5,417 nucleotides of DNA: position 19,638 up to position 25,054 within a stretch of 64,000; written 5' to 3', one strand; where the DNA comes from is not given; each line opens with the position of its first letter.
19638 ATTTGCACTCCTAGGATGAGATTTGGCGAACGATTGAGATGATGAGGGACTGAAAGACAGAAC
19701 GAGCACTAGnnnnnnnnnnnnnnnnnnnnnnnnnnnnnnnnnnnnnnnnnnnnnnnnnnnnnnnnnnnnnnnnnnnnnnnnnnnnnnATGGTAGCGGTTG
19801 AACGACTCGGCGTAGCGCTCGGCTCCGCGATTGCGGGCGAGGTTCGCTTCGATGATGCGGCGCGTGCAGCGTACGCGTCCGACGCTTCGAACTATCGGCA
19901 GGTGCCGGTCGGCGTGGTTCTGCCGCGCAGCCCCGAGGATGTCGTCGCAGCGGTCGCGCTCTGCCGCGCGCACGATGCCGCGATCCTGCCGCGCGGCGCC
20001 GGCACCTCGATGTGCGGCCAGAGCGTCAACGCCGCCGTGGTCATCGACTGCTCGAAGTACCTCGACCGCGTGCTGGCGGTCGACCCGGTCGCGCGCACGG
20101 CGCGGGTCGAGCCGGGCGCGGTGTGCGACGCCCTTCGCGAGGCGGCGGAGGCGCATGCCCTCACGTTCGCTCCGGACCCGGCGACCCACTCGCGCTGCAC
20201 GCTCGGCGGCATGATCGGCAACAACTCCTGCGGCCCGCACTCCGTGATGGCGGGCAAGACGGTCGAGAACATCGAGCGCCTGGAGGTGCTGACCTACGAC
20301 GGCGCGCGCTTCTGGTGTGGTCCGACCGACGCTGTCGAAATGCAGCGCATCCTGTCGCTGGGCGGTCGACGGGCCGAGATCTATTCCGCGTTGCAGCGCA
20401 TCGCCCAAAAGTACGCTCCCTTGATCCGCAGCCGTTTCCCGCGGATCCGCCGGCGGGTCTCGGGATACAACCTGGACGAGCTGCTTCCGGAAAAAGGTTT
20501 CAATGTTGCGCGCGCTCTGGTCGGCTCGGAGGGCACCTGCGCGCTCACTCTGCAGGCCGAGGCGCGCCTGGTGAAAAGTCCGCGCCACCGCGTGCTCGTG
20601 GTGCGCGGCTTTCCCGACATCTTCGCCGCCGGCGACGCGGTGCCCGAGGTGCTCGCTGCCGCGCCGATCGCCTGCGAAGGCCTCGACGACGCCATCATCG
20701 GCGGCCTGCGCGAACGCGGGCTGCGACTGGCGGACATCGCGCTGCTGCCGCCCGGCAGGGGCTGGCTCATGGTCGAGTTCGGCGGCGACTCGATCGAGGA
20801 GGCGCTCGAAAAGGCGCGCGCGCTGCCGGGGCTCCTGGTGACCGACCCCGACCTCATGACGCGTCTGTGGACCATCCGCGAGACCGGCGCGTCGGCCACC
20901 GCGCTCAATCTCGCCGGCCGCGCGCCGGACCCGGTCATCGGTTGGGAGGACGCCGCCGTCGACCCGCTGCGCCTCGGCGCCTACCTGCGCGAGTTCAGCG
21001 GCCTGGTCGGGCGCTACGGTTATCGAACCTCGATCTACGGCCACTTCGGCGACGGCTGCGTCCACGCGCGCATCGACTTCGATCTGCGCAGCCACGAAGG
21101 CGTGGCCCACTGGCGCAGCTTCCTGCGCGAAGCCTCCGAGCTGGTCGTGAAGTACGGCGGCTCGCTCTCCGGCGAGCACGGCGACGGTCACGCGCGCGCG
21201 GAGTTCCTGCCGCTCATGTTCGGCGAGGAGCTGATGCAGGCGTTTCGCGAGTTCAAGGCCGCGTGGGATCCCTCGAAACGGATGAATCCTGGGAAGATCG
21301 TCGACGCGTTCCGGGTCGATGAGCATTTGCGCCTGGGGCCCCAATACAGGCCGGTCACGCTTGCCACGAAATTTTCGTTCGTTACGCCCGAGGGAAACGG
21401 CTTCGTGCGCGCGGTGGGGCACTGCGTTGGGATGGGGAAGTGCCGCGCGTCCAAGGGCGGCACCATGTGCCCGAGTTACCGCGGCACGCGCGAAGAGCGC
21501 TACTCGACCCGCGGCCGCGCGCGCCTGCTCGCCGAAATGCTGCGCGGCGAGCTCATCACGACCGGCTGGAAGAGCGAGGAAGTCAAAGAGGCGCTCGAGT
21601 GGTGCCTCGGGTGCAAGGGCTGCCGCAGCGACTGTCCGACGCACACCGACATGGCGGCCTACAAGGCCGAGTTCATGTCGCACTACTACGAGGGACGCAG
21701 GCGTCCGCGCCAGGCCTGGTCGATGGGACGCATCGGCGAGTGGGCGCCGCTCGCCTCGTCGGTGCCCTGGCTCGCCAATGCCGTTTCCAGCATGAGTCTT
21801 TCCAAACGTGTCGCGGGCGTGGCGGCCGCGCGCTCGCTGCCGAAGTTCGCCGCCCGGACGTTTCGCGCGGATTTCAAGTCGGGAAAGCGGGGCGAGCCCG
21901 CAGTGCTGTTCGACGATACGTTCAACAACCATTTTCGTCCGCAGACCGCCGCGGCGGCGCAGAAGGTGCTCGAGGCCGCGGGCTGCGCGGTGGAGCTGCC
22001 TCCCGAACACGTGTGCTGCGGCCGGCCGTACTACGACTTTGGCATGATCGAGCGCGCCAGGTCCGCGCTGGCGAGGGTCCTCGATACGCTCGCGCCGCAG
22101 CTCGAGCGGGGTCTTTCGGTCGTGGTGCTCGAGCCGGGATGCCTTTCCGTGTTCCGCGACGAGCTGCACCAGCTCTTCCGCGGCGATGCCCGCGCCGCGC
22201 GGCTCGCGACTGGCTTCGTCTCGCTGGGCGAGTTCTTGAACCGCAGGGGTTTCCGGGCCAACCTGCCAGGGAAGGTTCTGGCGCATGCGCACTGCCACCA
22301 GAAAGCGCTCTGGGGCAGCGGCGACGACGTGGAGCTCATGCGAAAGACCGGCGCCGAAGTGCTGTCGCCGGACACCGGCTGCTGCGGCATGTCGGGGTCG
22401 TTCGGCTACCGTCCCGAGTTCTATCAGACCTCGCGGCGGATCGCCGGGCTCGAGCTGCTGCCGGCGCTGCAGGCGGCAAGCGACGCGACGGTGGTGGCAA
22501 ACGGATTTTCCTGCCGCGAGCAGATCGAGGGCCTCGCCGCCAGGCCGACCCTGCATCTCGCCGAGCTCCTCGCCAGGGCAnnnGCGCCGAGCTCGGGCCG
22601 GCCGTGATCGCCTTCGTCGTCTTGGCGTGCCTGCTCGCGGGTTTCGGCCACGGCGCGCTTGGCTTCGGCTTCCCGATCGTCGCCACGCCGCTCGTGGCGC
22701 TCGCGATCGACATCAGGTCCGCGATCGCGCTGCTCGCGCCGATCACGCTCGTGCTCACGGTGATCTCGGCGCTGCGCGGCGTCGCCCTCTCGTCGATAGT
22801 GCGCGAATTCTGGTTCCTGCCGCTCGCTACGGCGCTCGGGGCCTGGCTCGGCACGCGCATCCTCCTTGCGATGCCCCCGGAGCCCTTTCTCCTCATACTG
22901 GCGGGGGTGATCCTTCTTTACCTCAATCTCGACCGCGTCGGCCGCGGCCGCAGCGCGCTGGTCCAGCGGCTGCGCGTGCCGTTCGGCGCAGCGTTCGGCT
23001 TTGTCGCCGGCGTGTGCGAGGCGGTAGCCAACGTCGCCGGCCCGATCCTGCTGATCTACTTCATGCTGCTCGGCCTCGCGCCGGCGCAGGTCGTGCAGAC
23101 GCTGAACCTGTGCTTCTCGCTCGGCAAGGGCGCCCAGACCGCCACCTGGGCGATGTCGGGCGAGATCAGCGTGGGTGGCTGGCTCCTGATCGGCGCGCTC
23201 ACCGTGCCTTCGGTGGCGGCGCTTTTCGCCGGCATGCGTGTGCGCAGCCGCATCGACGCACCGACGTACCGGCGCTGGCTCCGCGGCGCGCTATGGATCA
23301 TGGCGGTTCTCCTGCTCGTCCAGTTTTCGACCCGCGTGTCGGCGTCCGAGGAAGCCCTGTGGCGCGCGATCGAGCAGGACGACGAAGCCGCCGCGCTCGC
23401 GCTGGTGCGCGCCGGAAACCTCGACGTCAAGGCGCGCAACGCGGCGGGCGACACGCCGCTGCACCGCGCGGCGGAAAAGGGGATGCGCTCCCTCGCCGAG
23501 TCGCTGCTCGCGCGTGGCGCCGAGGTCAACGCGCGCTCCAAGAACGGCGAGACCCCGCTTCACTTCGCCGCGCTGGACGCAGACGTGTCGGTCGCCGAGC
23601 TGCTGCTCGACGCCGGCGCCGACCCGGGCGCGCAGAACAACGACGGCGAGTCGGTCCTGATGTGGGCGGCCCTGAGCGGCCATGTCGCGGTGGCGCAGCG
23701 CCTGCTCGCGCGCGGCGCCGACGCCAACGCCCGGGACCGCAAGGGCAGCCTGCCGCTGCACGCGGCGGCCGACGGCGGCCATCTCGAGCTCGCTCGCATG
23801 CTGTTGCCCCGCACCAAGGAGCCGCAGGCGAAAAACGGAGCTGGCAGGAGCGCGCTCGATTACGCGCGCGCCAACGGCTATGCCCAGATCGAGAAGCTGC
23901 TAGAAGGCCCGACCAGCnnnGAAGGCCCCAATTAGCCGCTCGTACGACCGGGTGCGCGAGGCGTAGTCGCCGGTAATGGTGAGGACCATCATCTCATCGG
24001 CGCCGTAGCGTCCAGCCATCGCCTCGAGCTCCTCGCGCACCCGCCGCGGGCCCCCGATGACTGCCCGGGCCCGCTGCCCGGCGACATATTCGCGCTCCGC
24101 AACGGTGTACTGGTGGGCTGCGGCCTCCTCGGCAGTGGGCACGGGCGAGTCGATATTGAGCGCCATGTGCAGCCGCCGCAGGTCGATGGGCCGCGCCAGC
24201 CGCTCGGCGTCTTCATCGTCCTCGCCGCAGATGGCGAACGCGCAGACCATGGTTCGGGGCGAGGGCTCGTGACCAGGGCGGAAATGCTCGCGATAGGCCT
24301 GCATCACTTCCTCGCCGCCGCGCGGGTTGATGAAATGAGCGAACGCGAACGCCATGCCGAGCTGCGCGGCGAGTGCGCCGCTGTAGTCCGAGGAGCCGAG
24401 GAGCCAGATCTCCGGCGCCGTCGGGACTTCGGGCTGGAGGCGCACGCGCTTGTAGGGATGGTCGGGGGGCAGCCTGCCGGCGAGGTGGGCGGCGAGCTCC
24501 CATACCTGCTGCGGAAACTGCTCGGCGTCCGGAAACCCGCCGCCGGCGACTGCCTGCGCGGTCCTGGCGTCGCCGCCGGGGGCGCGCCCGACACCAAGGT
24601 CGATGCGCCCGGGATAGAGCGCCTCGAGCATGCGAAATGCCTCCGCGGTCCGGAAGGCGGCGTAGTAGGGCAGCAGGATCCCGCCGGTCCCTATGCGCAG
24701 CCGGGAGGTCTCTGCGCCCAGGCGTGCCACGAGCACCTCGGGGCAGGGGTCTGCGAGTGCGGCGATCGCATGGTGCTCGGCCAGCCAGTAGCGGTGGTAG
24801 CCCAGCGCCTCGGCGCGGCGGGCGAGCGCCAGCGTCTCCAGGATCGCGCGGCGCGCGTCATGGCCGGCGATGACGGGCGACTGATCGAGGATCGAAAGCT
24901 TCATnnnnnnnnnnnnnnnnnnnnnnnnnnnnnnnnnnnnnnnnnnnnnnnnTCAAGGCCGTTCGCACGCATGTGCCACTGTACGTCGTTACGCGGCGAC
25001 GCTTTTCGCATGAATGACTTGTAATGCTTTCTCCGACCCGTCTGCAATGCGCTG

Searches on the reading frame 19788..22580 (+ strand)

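Call 67: search_protein_families(library=pfam, proteins=[window:19788-22580:+], max_evalue=0.00001)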
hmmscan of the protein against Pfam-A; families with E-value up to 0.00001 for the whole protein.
window:19788-22580:+ (931 aa): 4 families
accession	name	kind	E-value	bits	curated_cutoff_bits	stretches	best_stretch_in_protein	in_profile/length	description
PF02913.24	FAD-oxidase_C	-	1.7e-45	156.1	21.2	1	265-504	2-248/248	FAD linked oxidases, C-terminal domain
PF01565.28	FAD_binding_4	-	1.6e-37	128.7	26.4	1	42-177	3-138/139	FAD binding domain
PF02754.22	CCG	-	3.3e-09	37.2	20.6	0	714-789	11-84/85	Cysteine-rich domain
PF13183.11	Fer4_8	-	2.6e-06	28.3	27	1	544-619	3-67/68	4Fe-4S dicluster domain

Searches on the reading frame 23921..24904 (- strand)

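Call 67: search_protein_families(library=pfam, proteins=[window:23921-24904:-], max_evalue=0.00001)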
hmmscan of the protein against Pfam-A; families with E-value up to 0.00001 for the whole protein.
window:23921-24904:- (328 aa): 1 family
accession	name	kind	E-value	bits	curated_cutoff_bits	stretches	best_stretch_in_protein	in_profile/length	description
PF00296.26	Bac_luciferase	-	5.4e-33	115.1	27.9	1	1-298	1-309/314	Luciferase-like monooxygenase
